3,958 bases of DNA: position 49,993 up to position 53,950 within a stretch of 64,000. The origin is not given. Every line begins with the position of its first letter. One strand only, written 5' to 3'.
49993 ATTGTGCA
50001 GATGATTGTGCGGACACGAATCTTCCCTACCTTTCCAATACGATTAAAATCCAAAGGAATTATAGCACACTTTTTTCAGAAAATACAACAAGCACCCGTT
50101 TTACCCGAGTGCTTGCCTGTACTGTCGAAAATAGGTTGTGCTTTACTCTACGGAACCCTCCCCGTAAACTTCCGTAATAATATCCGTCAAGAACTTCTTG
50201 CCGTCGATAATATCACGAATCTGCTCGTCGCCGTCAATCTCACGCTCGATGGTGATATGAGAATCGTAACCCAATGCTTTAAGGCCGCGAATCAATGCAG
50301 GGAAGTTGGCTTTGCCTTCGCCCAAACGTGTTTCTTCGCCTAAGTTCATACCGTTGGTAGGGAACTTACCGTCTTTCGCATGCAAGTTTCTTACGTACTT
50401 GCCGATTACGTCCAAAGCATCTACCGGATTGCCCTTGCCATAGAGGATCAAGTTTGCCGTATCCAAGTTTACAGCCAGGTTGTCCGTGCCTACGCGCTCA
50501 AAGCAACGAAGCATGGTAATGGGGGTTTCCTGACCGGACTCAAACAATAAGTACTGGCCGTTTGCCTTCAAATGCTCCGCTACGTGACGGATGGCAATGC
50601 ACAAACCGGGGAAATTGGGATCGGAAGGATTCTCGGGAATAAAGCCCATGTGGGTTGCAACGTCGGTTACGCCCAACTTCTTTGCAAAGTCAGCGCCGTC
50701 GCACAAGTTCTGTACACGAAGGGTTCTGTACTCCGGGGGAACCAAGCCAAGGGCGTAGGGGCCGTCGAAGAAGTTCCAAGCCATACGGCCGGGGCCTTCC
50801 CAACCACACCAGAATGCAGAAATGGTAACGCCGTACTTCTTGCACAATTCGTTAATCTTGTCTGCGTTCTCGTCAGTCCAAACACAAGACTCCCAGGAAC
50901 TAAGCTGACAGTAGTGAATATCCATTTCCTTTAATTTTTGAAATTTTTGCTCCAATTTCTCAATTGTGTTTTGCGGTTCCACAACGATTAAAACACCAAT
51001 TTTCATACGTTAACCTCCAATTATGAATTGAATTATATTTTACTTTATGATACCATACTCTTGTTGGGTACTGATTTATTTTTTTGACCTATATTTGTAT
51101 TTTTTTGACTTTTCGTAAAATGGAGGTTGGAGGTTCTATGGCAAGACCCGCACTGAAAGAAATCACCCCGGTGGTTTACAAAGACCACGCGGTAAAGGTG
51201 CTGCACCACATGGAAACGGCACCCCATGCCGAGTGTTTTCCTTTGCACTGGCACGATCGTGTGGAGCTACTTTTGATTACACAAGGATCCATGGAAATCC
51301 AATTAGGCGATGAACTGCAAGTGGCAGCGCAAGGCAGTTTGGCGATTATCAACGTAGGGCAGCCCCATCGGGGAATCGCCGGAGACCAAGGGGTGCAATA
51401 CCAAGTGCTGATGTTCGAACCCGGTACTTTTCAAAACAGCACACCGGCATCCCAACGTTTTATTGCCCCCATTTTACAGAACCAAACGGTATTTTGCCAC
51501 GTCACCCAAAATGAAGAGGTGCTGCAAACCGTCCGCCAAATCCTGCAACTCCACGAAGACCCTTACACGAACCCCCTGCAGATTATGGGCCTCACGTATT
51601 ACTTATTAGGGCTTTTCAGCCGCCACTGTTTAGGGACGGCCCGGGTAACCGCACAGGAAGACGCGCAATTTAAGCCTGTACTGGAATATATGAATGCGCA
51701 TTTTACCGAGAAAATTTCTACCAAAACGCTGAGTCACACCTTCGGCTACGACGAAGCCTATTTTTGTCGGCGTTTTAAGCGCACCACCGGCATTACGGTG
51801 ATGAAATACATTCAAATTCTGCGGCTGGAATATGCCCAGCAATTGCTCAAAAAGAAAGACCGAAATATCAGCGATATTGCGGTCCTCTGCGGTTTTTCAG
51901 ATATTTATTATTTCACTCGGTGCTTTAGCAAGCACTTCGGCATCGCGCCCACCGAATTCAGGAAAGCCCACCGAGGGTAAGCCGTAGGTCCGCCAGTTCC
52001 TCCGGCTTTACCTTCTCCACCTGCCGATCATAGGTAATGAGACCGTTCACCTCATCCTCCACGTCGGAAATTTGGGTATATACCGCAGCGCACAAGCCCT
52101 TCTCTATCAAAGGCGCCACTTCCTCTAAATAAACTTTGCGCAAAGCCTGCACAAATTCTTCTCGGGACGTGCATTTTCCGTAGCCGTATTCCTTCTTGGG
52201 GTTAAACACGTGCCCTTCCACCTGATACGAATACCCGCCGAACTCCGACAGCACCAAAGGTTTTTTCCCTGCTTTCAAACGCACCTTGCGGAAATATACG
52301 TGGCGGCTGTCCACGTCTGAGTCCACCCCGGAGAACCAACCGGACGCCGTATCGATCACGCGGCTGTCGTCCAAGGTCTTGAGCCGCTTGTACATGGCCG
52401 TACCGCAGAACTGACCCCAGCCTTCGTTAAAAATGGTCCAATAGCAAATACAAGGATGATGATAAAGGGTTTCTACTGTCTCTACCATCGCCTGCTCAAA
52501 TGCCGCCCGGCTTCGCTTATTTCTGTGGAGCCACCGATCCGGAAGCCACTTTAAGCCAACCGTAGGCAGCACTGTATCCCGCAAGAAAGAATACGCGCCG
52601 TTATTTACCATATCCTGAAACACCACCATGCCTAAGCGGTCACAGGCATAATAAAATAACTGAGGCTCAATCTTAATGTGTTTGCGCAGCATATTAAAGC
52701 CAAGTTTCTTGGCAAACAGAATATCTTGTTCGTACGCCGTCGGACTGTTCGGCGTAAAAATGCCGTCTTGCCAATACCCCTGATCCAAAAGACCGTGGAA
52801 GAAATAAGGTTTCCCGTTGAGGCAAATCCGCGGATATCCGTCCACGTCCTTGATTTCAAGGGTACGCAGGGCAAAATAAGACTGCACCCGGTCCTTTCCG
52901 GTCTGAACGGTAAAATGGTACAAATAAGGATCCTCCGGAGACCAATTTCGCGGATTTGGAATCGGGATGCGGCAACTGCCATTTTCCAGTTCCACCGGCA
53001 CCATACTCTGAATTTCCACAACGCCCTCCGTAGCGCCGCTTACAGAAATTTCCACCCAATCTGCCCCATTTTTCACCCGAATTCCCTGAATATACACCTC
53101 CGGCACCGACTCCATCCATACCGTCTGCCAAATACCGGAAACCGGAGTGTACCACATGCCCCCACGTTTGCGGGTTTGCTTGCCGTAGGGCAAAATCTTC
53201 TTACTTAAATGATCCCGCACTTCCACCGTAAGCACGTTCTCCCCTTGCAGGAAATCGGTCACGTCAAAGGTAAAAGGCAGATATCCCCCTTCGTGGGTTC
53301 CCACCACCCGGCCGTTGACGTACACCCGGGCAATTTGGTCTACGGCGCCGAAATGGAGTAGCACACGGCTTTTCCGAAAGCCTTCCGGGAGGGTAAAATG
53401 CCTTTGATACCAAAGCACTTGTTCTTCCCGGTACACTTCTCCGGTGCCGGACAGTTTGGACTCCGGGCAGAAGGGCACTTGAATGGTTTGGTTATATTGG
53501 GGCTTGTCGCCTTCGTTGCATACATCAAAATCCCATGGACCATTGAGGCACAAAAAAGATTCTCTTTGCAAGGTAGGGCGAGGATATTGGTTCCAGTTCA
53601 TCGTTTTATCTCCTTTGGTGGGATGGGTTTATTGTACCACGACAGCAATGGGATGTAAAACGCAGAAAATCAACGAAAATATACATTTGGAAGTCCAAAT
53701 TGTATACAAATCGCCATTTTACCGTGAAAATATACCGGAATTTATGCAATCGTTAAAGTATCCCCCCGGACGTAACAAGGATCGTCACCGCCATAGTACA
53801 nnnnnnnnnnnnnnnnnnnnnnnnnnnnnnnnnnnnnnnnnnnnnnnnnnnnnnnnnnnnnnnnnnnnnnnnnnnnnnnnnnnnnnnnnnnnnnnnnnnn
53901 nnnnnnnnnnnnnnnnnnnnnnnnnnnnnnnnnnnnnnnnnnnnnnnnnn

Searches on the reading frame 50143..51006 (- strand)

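Call 11: search_protein_families(library=pfam, proteins=[window:50143-51006:-])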
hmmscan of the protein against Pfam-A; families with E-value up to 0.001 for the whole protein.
window:50143-51006:- (287 aa): 1 family
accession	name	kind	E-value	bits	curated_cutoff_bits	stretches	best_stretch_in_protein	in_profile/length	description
PF01261.30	AP_endonuc_2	-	3e-26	93.1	31.1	1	22-273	1-246/249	Xylose isomerase-like TIM barrel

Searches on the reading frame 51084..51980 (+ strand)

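Call 11: search_protein_families(library=pfam, proteins=[window:51084-51980:+])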
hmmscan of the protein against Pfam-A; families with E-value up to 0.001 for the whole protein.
window:51084-51980:+ (298 aa): 4 families
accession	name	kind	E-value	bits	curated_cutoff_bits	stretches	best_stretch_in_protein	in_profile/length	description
PF12833.13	HTH_18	-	1.8e-21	76.6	33.6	1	217-294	2-79/80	Helix-turn-helix domain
PF00165.29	HTH_AraC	-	1.8e-19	69.8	26.6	2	257-294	6-42/42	Bacterial regulatory helix-turn-helix proteins, AraC family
PF02311.25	AraC_binding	-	1.3e-14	54.5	21.1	1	52-175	16-135/135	AraC-like ligand binding domain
PF07883.17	Cupin_2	-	1.8e-07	31.2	27.2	1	42-99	2-58/70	Cupin domain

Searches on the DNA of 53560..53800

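Call 42: search_rna_families(source=window, start=53560, end=53800, threshold=evalue, max_evalue=10)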
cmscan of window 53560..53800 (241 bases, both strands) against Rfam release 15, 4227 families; matches with E-value up to 10: 1.
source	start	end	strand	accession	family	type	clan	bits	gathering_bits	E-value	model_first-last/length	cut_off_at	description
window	53591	53673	+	RF02047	Sphinx_2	Gene; lncRNA;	-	11.2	34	6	82-158/158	no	Sphinx conserved region 2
